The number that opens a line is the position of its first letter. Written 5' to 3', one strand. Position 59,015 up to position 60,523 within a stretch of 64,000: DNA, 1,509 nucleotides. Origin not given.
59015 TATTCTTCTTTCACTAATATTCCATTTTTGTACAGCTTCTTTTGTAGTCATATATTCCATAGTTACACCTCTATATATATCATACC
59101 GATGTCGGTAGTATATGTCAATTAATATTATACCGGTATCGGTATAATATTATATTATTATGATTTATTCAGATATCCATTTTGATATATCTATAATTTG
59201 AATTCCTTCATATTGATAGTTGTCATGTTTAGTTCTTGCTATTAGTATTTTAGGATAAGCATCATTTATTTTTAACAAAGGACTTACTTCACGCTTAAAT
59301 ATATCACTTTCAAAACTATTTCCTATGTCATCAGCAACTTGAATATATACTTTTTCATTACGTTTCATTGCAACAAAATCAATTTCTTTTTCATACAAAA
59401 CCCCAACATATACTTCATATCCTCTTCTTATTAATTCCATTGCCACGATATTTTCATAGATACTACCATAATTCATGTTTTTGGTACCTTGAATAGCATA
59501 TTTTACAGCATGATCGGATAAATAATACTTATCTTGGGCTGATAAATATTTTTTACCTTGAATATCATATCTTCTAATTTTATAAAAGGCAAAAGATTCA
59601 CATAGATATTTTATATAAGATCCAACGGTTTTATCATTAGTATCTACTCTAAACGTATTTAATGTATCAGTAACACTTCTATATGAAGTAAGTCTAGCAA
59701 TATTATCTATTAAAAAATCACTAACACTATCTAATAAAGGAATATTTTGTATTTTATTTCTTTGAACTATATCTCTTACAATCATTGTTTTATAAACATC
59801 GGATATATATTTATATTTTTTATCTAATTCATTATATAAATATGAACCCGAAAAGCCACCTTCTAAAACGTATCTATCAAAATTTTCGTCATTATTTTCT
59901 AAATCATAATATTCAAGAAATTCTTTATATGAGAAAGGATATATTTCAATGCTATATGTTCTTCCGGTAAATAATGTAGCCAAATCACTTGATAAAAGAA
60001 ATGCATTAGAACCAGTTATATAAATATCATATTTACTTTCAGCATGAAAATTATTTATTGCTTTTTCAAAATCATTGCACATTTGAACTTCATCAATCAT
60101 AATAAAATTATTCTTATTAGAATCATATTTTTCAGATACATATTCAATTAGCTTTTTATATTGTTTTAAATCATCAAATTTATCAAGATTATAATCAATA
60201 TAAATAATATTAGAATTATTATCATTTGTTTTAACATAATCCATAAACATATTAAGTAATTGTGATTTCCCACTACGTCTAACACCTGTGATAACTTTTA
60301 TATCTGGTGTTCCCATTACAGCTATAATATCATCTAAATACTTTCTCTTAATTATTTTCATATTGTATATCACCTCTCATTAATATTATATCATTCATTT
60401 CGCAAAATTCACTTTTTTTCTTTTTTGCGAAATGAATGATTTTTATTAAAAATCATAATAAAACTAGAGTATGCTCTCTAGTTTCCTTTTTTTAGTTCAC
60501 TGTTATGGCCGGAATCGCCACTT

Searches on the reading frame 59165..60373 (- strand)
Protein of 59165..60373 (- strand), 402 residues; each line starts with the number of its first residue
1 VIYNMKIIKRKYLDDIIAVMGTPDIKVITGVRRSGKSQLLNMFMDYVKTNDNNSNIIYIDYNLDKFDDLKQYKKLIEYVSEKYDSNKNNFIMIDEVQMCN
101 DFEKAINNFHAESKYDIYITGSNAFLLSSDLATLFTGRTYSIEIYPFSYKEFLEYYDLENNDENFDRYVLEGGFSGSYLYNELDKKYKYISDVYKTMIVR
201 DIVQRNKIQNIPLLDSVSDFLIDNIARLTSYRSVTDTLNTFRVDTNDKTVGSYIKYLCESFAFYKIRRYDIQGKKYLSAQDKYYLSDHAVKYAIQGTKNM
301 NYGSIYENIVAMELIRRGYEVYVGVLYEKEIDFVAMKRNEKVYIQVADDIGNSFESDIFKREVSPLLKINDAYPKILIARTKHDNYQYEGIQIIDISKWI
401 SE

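Call 30: search_protein_families(library=pfam, proteins=[window:59165-60373:-], max_evalue=0.0001)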
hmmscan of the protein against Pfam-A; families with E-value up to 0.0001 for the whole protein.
window:59165-60373:- (402 aa): 3 families
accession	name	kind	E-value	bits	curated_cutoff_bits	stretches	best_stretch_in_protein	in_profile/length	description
PF13173.12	AAA_14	-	2.7e-32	111.9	27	1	24-153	3-129/129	AAA domain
PF13635.12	DUF4143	-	7.4e-17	62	28.1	1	200-346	2-157/160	Domain of unknown function (DUF4143)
PF01637.24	ATPase_2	-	7e-05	23.2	33.2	0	18-107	15-99/225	ATPase domain predominantly from Archaea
